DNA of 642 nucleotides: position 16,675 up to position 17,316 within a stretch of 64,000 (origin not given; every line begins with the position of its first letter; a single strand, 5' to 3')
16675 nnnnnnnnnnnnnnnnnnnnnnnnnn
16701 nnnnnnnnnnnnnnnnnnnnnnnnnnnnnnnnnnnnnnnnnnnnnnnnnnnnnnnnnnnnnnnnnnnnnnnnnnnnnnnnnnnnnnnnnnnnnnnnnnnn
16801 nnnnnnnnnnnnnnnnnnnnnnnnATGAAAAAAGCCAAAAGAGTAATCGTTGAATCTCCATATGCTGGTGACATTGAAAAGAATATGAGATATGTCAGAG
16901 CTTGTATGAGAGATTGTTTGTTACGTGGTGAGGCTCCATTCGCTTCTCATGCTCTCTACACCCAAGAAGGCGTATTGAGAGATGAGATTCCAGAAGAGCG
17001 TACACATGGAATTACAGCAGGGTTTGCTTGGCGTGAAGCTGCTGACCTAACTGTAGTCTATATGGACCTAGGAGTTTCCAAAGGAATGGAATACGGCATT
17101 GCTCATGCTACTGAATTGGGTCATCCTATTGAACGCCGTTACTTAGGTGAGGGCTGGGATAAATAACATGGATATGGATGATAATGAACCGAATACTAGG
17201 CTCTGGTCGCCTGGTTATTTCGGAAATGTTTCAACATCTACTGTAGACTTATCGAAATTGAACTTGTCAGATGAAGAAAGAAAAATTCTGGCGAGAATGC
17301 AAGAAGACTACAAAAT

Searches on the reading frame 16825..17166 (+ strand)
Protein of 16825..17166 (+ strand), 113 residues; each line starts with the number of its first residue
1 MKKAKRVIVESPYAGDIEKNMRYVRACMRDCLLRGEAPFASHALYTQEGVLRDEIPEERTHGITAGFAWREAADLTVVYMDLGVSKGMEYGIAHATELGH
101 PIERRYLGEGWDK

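Call 72: search_protein_families(library=pfam, proteins=[window:16825-17166:+], max_evalue=0.001)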
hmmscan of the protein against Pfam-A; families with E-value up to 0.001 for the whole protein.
window:16825-17166:+ (113 aa): 1 family
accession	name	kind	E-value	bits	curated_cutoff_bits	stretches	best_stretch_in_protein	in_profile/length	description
PF24963.1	DUF7768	-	8.7e-31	106.6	26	1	5-104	1-97/98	Domain of unknown function (DUF7768)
